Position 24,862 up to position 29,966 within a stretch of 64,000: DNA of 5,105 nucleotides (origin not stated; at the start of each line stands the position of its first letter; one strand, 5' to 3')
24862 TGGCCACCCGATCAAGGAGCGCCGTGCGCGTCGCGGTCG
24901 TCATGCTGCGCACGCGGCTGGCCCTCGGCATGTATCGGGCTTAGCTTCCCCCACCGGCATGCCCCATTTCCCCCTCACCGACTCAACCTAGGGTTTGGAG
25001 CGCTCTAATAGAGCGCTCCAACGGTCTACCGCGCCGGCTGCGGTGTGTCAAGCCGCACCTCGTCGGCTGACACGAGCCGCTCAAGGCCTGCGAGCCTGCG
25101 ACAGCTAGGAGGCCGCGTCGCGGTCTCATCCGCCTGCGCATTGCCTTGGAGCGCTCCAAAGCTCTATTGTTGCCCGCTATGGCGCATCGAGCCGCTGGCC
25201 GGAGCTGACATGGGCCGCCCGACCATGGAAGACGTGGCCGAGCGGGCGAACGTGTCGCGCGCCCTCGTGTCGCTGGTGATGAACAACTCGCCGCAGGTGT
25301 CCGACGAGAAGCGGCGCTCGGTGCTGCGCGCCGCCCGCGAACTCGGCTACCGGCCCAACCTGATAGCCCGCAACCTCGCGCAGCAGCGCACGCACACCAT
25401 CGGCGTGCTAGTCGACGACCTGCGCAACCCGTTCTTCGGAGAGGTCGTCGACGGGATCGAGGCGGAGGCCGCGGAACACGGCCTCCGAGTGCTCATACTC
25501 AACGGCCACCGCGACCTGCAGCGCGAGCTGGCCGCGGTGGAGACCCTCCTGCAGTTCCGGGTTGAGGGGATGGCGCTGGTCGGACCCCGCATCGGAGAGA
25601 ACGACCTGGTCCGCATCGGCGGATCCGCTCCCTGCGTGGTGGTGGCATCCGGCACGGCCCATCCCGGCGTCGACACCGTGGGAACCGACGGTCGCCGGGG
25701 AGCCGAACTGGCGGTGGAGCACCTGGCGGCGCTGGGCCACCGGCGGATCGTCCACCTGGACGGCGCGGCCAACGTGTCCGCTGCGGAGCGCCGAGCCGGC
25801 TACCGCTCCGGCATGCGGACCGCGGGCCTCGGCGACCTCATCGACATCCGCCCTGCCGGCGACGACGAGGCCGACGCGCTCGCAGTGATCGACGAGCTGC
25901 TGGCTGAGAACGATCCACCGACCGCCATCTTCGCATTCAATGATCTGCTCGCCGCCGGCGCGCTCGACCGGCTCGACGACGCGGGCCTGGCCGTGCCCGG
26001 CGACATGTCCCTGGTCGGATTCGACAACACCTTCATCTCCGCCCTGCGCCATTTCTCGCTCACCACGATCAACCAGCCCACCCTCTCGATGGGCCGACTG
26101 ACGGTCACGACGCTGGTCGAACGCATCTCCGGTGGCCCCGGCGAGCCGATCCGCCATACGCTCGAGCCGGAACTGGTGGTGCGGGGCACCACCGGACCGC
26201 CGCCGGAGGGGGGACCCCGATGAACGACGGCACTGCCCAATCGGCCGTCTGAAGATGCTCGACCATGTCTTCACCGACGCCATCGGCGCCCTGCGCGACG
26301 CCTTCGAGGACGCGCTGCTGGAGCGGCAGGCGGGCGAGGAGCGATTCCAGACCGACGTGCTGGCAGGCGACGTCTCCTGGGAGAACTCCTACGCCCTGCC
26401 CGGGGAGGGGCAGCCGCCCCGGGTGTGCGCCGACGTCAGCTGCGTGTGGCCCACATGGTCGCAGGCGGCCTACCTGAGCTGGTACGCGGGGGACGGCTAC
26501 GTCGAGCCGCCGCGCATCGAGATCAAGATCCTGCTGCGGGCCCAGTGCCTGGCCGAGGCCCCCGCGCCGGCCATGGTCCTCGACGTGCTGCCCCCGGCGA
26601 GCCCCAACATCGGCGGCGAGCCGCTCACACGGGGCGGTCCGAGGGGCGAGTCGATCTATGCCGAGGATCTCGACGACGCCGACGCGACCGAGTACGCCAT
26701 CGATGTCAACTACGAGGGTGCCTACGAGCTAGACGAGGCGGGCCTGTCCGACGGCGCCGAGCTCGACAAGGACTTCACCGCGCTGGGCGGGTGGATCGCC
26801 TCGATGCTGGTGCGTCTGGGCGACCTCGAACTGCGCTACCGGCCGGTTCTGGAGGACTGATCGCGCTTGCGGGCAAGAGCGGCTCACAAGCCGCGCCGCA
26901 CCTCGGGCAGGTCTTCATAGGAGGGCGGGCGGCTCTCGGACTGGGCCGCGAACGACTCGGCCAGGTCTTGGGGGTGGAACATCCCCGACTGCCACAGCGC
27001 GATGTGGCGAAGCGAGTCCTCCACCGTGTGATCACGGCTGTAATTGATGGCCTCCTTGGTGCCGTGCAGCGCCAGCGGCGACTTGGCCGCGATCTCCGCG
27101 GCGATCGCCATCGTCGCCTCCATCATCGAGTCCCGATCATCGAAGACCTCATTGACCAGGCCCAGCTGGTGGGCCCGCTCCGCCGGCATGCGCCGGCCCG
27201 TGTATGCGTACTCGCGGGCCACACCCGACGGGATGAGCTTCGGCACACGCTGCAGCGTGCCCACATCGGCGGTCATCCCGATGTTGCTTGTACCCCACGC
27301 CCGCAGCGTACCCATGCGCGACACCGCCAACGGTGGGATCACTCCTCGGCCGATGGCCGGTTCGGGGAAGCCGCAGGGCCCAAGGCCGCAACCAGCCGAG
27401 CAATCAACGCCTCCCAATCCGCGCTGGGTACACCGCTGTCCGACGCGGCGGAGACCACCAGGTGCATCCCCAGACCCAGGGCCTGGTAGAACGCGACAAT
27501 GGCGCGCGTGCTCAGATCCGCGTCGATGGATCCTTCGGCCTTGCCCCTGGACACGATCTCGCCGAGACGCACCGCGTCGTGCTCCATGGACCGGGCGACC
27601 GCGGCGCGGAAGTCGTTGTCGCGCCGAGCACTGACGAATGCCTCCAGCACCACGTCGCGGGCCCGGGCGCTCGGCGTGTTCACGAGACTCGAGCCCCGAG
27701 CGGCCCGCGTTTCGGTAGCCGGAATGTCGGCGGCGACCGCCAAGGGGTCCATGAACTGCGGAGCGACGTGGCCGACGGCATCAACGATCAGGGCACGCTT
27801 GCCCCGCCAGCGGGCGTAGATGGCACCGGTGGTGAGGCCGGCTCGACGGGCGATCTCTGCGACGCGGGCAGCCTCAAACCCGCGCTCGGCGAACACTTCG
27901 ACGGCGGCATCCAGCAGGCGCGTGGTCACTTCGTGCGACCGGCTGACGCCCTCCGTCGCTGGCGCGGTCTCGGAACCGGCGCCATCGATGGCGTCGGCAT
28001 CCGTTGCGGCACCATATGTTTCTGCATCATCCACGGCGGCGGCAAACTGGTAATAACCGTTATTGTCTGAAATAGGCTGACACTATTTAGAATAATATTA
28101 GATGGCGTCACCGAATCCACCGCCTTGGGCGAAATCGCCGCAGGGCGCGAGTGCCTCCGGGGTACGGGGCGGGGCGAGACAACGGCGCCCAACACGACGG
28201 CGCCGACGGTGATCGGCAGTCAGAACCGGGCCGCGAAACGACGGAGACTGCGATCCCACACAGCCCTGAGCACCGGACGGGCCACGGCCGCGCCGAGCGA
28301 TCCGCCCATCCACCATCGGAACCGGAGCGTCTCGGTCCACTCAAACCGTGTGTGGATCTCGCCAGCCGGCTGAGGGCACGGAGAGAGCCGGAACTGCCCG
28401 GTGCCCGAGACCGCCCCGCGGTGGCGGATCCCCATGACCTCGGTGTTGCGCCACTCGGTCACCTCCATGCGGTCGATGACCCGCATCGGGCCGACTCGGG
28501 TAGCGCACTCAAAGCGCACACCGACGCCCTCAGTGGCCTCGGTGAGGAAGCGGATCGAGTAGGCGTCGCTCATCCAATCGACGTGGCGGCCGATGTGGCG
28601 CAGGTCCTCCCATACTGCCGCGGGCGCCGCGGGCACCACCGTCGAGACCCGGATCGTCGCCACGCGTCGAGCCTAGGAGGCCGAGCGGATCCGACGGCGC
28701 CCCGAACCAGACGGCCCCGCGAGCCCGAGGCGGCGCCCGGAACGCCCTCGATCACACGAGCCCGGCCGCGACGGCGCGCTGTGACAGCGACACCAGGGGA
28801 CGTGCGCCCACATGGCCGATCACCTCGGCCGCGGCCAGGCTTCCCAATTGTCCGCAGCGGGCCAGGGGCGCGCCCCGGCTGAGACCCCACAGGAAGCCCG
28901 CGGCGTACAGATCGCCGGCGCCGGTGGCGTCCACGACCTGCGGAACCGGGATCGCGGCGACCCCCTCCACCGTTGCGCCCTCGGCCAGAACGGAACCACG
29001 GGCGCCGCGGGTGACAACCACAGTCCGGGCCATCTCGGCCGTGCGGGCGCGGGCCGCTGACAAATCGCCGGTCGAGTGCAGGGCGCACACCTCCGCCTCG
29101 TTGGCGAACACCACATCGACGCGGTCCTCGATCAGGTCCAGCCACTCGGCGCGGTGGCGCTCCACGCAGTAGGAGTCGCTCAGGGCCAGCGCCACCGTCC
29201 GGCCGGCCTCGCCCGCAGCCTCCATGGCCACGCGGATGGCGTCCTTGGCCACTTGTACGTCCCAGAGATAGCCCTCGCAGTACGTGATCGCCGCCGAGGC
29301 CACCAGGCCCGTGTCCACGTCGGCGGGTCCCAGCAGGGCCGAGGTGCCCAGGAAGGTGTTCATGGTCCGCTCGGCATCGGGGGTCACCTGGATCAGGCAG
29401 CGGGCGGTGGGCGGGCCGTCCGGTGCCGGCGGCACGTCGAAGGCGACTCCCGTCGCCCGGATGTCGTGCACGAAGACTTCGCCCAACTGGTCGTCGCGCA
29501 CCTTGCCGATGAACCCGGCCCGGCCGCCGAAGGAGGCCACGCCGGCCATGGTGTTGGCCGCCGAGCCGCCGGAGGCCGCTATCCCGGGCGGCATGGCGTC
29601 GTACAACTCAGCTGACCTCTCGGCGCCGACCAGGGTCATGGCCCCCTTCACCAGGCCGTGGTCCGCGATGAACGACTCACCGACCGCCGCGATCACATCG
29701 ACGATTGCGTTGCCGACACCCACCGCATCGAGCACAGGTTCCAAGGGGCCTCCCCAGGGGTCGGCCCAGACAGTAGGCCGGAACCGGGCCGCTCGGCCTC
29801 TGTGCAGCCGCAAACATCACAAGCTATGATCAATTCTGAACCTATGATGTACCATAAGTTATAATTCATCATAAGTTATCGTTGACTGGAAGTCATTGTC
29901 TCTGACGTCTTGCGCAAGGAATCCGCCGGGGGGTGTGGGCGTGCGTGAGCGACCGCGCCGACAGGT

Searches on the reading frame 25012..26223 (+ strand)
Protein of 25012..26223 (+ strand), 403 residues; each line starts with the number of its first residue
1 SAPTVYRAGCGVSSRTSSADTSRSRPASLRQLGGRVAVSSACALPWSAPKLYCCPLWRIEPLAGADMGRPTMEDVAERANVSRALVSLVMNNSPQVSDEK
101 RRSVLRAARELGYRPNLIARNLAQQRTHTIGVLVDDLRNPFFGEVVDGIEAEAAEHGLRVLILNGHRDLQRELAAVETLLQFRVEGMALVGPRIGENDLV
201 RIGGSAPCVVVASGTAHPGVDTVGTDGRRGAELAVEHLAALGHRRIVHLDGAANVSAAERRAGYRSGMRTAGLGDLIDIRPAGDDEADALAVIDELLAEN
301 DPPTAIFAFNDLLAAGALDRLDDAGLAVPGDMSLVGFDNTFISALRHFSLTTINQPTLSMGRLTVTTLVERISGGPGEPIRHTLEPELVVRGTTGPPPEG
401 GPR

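Call 33: search_protein_families(library=pfam, proteins=[window:25012-26223:+], max_evalue=0.00001)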
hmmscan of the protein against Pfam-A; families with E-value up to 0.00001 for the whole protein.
window:25012-26223:+ (403 aa): 4 families
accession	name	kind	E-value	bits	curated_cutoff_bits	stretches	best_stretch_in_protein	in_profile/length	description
PF13377.12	Peripla_BP_3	-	3.1e-36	125.4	26.5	1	235-394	1-167/167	Periplasmic binding protein-like domain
PF00532.27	Peripla_BP_1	-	1.1e-27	97.7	22.2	1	127-372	1-261/281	Periplasmic binding proteins and sugar binding domain of LacI family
PF00356.27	LacI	-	1.3e-15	57.3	27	1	71-116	1-46/46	Bacterial regulatory proteins, lacI family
PF13407.12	Peripla_BP_4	-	2.1e-15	57.4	35.1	1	130-374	1-256/258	Periplasmic binding protein domain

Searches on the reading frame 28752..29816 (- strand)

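Call 33: search_protein_families(library=pfam, proteins=[window:28752-29816:-], max_evalue=0.00001)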
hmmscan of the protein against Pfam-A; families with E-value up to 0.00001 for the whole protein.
window:28752-29816:- (354 aa): 1 family
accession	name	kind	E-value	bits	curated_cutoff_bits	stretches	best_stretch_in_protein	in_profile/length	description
PF00294.29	PfkB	-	1.9e-42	146.1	25.8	1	82-339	35-296/302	pfkB family carbohydrate kinase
